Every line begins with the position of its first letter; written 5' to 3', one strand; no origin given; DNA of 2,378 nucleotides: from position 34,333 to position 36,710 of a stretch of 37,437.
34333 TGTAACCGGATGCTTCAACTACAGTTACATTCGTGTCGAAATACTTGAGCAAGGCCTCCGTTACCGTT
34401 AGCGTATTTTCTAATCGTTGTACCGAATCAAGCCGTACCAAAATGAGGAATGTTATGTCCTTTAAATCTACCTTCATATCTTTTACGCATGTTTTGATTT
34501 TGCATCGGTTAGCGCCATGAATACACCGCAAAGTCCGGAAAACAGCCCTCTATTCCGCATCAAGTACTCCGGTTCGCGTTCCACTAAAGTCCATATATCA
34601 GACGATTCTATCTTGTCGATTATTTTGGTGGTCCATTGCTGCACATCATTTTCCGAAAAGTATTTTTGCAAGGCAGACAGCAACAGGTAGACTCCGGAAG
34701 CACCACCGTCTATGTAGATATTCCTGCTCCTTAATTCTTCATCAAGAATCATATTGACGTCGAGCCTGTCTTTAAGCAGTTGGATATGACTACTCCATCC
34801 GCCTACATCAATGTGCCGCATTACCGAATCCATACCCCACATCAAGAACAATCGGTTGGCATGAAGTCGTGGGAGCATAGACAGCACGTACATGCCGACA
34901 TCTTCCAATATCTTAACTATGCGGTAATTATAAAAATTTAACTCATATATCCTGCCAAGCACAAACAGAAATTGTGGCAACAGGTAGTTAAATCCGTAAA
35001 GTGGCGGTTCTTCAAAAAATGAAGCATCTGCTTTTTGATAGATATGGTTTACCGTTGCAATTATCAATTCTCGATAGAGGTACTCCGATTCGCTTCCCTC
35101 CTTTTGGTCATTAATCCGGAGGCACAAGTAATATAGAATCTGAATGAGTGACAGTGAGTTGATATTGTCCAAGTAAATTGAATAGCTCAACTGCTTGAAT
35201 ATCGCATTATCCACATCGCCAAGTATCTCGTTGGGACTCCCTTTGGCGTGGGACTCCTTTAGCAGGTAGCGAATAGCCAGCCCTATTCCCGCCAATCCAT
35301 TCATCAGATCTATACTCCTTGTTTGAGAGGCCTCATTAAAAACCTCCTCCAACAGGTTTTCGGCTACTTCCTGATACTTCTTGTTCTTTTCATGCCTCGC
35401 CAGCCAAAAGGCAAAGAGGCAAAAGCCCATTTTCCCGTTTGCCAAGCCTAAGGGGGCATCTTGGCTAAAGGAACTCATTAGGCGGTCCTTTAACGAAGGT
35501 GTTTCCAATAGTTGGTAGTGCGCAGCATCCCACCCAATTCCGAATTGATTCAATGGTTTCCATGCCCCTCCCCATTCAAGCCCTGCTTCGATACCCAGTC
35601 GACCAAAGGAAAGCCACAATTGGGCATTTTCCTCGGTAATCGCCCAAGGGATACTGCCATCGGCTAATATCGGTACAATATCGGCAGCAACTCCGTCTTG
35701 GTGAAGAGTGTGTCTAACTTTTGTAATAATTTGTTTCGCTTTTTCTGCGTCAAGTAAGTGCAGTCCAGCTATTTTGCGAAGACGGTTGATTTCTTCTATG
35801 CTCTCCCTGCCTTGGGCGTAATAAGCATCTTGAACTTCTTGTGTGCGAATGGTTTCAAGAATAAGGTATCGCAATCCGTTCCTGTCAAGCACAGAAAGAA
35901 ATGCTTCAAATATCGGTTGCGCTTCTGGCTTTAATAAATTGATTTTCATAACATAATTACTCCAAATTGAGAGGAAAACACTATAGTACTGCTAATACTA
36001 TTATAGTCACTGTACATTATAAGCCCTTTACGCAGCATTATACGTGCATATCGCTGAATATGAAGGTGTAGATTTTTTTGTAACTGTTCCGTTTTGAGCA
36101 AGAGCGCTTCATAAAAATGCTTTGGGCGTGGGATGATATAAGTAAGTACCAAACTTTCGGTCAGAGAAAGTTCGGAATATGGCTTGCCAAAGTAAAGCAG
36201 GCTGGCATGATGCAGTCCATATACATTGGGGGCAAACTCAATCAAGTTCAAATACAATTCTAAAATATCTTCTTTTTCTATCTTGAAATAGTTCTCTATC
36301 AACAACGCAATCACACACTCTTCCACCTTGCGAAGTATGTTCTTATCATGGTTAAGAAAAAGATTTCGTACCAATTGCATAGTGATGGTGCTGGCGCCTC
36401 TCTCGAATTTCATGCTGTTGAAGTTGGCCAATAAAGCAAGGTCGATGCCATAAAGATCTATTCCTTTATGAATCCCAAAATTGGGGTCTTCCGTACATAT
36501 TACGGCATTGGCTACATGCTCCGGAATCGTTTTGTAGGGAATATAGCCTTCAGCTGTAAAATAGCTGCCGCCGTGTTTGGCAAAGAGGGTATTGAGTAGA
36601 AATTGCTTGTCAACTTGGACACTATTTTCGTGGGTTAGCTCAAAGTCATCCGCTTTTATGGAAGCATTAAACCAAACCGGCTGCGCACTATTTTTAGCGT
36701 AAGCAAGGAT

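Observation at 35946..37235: GT51 transglycosylase domain without membrane anchor, fused to a ~230-aa domain of unknown function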

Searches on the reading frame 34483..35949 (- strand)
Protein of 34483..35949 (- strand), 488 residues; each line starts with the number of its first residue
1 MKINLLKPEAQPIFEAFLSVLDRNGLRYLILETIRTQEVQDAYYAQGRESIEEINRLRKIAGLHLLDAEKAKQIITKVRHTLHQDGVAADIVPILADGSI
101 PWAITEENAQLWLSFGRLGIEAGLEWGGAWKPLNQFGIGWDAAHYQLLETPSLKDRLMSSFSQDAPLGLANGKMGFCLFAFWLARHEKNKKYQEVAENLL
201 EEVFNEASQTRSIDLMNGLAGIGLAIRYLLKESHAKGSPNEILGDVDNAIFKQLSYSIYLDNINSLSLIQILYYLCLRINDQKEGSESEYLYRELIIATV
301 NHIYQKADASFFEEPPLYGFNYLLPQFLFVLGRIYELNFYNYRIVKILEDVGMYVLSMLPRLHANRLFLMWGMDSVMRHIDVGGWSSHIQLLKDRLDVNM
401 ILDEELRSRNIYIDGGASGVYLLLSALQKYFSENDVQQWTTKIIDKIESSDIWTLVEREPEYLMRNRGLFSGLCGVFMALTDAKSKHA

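Call 3: search_protein_families(library=pfam, proteins=[window:34483-35949:-], max_evalue=0.1)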
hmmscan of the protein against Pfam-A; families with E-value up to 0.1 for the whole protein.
window:34483-35949:- (488 aa): 2 families
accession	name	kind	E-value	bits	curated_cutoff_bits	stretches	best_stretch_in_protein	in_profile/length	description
PF05147.19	LANC_like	-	4.7e-12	45.6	23.2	2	166-316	4-150/350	Lanthionine synthetase C-like protein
PF13539.11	Peptidase_M15_4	-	8.9e-05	23.4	25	1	81-134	7-63/70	D-alanyl-D-alanine carboxypeptidase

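Call 6: search_protein_families(library=ncbifam, proteins=[window:34483-35949:-], max_evalue=0.01)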
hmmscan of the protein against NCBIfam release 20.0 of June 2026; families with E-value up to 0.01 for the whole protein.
window:34483-35949:- (488 aa): 3 families
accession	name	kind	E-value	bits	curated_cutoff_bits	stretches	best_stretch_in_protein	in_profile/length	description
NF038151.1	lanthi_synth_III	equivalog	2.5e-08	32.8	575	1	153-236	547-626/833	class III lanthionine synthetase LanKC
TIGR03897.1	lanti_2_LanM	subfamily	4.2e-06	24.8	304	1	162-229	640-708/932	type 2 lanthipeptide synthetase LanM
NF038150.1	lanthi_synth_IV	equivalog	2.3e-05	22.9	650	0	164-232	553-618/851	class IV lanthionine synthetase LanL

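Call 32: search_solved_structures(query=window:34483-35949:-, max_evalue=1, show_alignments=3)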
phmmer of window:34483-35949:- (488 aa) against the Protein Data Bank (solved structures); distinct sequences matched with E-value up to 1: 2.
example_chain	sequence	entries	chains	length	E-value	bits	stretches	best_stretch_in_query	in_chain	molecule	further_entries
5opz_A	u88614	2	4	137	0.27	13.2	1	79-134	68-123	ChiX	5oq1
2vo9_A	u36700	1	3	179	0.8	11.7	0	73-136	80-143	L-ALANYL-D-GLUTAMATE PEPTIDASE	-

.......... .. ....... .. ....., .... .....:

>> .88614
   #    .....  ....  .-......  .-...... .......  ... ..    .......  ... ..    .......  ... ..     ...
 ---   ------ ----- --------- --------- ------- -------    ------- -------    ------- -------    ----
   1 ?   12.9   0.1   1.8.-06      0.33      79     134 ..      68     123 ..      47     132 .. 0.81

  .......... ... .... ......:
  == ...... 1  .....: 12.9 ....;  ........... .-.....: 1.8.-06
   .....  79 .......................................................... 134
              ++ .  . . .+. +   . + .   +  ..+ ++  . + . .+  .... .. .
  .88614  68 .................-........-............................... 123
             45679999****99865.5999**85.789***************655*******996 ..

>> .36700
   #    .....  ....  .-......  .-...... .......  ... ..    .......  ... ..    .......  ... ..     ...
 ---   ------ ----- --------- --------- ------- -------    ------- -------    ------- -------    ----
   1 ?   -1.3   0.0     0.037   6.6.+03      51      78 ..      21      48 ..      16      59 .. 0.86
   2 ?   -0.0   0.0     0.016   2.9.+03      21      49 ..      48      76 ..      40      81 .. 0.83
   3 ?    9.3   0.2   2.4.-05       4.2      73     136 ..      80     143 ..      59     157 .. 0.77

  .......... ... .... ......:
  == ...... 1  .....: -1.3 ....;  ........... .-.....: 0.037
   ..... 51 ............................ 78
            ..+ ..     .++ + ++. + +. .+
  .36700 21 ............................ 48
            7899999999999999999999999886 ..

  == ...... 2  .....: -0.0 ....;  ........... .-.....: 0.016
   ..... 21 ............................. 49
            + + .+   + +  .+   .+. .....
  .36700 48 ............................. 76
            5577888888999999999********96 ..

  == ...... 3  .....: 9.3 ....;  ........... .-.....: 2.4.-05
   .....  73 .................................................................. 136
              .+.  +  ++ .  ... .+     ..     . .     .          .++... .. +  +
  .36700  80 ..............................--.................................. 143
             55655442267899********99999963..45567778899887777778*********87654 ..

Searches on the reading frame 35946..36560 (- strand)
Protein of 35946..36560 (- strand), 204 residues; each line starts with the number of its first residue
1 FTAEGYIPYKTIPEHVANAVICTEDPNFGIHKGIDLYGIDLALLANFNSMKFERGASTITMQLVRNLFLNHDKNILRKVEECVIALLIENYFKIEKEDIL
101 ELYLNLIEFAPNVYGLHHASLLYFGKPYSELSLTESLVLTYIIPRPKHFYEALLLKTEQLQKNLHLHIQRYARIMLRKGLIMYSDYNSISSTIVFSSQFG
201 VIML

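Call 69: search_solved_structures(query=window:35946-36560:-, max_evalue=0.00001, show_alignments=3)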
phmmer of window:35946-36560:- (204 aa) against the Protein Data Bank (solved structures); distinct sequences matched with E-value up to 0.00001: 17.
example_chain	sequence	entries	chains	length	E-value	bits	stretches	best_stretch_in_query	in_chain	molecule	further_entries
3nb6_A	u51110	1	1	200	3.1e-30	108.7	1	6-161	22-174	Penicillin-binding protein 1A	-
2oqo_A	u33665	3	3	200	4.2e-30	108.3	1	6-161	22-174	Penicillin-binding protein 1A (PBP-1a) (PBP1a) | Penicillin-insensitive transglycosylase | Penicillin-binding protein 1A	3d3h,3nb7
5u2g_A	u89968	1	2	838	2e-25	93.1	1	10-166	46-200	Penicillin-binding protein 1A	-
7u4h_A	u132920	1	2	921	6.3e-24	88.2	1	9-159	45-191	Penicillin-binding protein 1A (Pbp1a)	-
4oon_A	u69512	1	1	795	9.7e-24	87.5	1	8-162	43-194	Penicillin-binding protein 1A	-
5fgz_A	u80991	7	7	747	6e-23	85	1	6-144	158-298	Penicillin-binding protein 1B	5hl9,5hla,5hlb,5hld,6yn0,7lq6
3fwl_A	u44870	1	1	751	6.1e-23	84.9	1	6-144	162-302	Penicillin-binding protein 1B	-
3vma_A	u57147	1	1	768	6.3e-23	84.9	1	6-144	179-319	Penicillin-binding protein 1B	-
3udf_A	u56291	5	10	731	1.9e-21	80.1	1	7-153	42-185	Penicillin-binding protein 1a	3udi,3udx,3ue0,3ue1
5zzk_A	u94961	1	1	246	4.2e-19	72.4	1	6-138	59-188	Monofunctional glycosyltransferase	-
3vmq_A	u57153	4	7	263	4.9e-19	72.2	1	6-138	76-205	Monofunctional glycosyltransferase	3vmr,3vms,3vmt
3hzs_A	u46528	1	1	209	7.2e-19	71.6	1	6-138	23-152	Monofunctional glycosyltransferase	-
6ftb_A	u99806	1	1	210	7.3e-19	71.6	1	6-138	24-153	Monofunctional glycosyltransferase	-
3dwk_A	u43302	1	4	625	6.9e-18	68.4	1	6-173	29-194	Penicillin-binding protein 2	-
2olu_A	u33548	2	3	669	7.9e-18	68.3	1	6-173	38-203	Penicillin-binding protein 2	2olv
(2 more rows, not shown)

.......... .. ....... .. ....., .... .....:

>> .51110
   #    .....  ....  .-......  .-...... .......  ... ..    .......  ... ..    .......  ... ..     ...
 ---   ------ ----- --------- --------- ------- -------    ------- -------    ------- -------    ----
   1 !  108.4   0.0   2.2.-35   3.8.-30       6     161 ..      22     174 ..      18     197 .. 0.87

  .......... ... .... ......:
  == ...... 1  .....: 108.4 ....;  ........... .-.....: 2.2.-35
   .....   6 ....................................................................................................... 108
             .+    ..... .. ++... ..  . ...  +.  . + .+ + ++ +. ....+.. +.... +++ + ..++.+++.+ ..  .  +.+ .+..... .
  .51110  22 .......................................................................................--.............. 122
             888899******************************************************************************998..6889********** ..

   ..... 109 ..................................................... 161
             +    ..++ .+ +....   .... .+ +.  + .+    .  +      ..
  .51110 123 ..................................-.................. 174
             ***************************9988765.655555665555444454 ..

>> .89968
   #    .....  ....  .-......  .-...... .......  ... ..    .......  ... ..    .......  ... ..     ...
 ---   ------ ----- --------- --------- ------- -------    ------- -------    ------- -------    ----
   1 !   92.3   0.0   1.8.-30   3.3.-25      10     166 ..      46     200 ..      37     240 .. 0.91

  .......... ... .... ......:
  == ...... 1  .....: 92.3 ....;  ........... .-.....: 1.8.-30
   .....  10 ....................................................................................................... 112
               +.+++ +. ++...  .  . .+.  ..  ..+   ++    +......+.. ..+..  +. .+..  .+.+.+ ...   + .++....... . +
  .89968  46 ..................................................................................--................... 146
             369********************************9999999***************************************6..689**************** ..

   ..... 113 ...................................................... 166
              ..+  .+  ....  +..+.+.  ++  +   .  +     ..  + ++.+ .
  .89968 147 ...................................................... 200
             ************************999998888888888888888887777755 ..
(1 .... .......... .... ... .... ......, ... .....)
